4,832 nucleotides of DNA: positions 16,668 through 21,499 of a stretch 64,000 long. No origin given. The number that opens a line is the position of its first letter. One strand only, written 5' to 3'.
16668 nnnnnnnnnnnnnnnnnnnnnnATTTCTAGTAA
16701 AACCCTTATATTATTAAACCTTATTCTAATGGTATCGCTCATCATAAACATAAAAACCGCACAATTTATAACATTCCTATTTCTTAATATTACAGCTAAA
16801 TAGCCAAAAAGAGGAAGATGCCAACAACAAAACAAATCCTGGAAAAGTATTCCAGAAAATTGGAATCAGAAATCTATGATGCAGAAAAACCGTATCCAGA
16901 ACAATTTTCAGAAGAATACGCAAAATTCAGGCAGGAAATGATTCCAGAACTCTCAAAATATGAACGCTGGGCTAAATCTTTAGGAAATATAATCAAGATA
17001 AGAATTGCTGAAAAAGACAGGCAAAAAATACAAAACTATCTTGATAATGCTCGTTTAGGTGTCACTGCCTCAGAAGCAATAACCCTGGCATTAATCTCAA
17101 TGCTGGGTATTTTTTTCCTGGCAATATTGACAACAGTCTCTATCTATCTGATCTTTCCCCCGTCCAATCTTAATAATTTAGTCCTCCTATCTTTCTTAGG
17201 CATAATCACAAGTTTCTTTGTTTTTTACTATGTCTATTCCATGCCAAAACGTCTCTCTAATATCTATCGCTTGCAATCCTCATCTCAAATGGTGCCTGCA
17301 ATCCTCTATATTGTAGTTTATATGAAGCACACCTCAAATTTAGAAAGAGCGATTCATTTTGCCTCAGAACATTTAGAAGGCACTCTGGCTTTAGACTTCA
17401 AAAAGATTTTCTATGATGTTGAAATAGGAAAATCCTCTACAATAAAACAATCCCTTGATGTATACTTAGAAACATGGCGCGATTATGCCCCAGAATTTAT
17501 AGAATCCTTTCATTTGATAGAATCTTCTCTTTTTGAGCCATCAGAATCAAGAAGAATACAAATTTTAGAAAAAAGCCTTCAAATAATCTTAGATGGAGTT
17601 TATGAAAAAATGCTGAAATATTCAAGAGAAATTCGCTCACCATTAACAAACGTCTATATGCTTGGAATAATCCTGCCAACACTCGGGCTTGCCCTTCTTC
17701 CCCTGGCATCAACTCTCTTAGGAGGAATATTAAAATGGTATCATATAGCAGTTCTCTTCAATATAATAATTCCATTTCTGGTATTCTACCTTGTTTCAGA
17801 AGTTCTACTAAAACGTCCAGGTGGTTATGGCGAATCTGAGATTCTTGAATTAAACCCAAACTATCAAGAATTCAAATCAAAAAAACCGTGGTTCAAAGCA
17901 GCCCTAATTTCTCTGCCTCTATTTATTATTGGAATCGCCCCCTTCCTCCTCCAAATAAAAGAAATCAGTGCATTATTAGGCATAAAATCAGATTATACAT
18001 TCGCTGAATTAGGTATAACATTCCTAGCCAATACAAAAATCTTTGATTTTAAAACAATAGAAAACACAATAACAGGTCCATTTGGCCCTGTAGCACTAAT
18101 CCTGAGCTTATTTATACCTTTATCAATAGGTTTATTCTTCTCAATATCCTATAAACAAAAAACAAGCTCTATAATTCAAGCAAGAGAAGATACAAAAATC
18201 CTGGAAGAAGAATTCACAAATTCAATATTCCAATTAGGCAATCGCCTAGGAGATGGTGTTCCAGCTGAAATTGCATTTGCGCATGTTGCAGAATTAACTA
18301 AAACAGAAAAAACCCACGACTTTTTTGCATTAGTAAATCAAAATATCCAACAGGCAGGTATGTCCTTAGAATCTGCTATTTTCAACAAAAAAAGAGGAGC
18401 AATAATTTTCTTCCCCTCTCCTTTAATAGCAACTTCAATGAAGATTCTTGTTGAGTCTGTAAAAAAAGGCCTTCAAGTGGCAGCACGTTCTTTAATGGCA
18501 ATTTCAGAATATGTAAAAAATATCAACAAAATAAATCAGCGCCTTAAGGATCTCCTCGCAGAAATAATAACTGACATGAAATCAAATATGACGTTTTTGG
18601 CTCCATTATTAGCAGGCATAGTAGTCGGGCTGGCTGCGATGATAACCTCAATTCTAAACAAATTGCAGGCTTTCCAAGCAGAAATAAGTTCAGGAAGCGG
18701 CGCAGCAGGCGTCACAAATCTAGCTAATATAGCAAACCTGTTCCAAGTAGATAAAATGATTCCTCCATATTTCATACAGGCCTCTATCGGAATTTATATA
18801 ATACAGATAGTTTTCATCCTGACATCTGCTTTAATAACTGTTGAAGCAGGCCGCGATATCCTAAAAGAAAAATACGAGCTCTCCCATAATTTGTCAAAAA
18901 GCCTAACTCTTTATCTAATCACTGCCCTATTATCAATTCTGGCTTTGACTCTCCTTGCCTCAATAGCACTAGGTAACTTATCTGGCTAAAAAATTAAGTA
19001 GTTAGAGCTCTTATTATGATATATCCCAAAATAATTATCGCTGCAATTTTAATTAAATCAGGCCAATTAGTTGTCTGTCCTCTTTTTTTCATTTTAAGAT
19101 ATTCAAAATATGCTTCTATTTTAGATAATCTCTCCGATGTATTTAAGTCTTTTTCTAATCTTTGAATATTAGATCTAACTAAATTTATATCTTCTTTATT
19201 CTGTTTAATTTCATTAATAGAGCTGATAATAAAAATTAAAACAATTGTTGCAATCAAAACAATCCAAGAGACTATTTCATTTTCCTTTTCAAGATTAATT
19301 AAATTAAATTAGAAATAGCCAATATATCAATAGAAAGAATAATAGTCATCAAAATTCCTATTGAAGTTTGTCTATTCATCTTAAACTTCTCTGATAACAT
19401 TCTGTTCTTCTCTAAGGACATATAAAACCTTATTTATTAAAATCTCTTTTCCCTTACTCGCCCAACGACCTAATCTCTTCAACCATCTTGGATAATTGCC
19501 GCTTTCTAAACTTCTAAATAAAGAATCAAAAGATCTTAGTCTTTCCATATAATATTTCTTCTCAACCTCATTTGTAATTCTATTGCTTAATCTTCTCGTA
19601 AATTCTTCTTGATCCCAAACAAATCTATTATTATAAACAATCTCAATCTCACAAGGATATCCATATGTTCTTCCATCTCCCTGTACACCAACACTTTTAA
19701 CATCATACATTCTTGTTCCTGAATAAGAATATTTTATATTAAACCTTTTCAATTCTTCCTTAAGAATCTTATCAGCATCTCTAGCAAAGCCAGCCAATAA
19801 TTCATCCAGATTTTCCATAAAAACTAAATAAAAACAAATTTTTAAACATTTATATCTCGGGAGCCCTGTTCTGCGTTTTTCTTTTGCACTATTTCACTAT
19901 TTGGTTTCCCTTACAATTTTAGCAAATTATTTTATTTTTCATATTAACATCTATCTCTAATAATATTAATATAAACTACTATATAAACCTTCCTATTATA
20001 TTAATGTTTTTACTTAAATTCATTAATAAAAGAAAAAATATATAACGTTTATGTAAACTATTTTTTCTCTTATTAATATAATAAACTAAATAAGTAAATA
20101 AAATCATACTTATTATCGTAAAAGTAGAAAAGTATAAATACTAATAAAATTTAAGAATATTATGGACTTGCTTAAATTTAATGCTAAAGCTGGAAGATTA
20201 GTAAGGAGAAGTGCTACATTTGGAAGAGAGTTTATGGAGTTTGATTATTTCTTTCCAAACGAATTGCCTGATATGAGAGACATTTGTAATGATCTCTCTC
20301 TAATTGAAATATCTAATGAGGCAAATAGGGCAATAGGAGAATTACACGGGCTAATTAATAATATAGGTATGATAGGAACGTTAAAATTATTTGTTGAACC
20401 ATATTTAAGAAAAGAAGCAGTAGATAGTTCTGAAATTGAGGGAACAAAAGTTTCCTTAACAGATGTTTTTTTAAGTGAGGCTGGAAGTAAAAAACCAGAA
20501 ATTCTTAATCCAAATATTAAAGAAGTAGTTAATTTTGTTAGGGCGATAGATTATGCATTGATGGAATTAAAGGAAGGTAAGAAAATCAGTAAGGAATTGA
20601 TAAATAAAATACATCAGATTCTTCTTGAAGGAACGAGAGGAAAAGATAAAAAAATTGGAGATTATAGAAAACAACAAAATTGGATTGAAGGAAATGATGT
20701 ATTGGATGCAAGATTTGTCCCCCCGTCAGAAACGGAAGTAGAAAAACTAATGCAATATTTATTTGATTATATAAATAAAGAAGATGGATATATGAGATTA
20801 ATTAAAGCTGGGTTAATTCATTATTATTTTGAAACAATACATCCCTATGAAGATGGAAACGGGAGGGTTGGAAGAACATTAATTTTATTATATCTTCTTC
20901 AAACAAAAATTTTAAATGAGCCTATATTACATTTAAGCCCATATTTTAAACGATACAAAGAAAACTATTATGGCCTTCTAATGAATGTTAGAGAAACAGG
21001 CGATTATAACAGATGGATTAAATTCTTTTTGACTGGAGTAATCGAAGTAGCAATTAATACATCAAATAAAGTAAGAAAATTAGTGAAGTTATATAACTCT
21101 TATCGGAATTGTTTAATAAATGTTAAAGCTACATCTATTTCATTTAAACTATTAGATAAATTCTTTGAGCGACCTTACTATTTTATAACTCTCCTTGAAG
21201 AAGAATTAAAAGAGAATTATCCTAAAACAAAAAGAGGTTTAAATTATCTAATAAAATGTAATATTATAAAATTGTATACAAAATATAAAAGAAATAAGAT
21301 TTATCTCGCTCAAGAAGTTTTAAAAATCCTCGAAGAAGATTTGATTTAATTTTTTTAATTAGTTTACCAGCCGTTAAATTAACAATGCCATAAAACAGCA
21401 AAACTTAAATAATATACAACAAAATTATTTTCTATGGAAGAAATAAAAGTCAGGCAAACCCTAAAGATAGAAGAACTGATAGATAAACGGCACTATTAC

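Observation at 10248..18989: Type-IV-pilus-like locus with about 10 tandem class-III-signal-peptide genes and translationally coupled ATGA junctions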

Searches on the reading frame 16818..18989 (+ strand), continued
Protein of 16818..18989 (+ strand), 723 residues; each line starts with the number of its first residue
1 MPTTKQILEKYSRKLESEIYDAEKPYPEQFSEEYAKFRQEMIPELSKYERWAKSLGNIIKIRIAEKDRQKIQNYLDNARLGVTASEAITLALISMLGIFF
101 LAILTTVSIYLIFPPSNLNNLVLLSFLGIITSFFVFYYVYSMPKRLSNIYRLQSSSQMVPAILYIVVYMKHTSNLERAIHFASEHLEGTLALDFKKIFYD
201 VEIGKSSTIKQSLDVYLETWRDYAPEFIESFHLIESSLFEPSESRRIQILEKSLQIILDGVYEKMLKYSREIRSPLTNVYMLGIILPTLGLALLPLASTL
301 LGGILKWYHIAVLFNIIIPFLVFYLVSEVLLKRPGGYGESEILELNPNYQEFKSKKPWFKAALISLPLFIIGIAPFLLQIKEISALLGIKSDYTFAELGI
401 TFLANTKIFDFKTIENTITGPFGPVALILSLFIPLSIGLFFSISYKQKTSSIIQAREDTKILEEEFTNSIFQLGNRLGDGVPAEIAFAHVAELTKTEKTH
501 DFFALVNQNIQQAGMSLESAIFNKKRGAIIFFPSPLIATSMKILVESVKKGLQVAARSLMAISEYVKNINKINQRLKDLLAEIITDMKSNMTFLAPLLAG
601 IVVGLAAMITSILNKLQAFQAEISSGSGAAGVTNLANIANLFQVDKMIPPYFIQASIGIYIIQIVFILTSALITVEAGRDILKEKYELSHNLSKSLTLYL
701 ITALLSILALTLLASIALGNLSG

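Call 31: search_protein_families(library=pfam, max_evalue=1, proteins=[P0021, P0091, P0025, P0036])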
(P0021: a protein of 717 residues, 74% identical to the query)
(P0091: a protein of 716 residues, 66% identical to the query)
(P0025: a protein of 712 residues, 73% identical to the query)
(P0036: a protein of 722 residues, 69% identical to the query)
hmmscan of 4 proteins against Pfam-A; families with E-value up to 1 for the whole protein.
P0021 (717 aa): 1 family
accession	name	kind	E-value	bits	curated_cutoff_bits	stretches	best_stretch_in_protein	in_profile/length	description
PF00482.28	T2SSF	-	3e-06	27.7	25.2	1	466-578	4-106/125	Type II secretion system (T2SS), protein F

P0091 (716 aa): 3 families
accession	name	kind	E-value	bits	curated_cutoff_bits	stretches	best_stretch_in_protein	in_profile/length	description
PF00482.28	T2SSF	-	2.2e-05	24.9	25.2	2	158-289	4-125/125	Type II secretion system (T2SS), protein F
PF09843.14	DUF2070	-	0.00081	18.3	30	1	67-175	56-157/561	Predicted membrane protein (DUF2070)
PF04513.17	Baculo_PEP_C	-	0.023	15.2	38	1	552-622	35-107/140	Baculovirus polyhedron envelope protein, PEP, C terminus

P0025 (712 aa): 2 families
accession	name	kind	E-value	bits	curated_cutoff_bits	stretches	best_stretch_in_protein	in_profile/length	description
PF00482.28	T2SSF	-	8.7e-06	26.2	25.2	1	466-579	4-107/125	Type II secretion system (T2SS), protein F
PF20990.2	DUF2207_C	-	0.012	15.8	33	1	20-138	90-191/247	Predicted membrane protein (DUF2207) C-terminal domain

P0036 (722 aa): 2 families
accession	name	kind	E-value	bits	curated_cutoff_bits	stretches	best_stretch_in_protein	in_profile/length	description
PF00482.28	T2SSF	-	4.5e-06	27.1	25.2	1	471-582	4-105/125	Type II secretion system (T2SS), protein F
PF04651.18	Pox_A12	-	0.2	12.1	25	1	559-587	10-38/183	Poxvirus A12 protein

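Call 70: find_encoding_contigs(protein=P0001, flank=1000, max_places=2)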
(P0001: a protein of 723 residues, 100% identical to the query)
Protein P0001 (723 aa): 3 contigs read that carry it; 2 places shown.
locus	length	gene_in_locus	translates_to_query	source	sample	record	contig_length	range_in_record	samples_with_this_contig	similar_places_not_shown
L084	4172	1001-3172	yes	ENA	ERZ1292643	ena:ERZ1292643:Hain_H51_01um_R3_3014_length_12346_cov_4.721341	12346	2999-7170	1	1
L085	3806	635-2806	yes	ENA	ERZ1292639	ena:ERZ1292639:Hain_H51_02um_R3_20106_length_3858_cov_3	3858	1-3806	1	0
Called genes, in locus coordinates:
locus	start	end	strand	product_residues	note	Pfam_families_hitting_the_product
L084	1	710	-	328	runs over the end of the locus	-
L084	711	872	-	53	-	-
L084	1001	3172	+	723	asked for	-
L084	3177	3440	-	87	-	-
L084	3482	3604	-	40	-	-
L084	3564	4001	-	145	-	PF00958:GMP_synt_C (weak)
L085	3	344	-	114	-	?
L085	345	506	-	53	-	-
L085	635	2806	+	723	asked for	-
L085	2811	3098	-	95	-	-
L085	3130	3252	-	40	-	-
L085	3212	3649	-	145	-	PF00958:GMP_synt_C (weak)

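Call 74: search_protein_families(library=ncbifam, max_evalue=0.01, proteins=[P0021, P0091])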
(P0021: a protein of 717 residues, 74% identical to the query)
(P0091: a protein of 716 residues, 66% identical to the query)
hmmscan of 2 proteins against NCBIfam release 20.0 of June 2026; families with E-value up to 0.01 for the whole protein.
P0021 (717 aa): 0 families

P0091 (716 aa): 0 families

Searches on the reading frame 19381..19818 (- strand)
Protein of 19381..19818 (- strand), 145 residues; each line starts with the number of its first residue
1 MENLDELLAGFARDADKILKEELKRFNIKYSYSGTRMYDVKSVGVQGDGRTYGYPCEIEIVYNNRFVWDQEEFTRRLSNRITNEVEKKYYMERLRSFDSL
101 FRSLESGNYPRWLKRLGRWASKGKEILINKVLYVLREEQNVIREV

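Call 8: search_protein_families(library=pfam, max_evalue=0.001, proteins=[window:19381-19818:-])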
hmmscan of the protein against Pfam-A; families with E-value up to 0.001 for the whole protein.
window:19381-19818:- (145 aa): 1 family
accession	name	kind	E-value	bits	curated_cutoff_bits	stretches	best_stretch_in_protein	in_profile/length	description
PF00958.27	GMP_synt_C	-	4.2e-06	27.2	27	1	35-86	17-73/92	GMP synthase C terminal domain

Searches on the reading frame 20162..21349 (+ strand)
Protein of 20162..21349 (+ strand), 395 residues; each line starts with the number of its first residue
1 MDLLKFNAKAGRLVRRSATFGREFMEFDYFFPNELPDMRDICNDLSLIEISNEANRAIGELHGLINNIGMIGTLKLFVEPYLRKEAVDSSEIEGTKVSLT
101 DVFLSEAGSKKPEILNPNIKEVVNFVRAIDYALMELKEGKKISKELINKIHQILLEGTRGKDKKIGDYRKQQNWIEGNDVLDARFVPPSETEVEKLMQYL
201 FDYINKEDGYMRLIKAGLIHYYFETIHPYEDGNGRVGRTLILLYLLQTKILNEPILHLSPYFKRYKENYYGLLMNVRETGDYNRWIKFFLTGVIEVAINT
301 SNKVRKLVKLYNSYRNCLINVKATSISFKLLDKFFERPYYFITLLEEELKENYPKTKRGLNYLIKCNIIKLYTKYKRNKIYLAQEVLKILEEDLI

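Call 8: search_protein_families(library=pfam, max_evalue=0.001, proteins=[window:20162-21349:+])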
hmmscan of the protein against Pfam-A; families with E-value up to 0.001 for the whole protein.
window:20162-21349:+ (395 aa): 2 families
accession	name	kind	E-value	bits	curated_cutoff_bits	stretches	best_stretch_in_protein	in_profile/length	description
PF02661.23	Fic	-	1.4e-18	68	24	1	142-245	2-93/93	Fic/DOC family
PF13784.11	Fic_N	-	2.9e-18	66.1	26.7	1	52-133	5-81/82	Fic/DOC family N-terminal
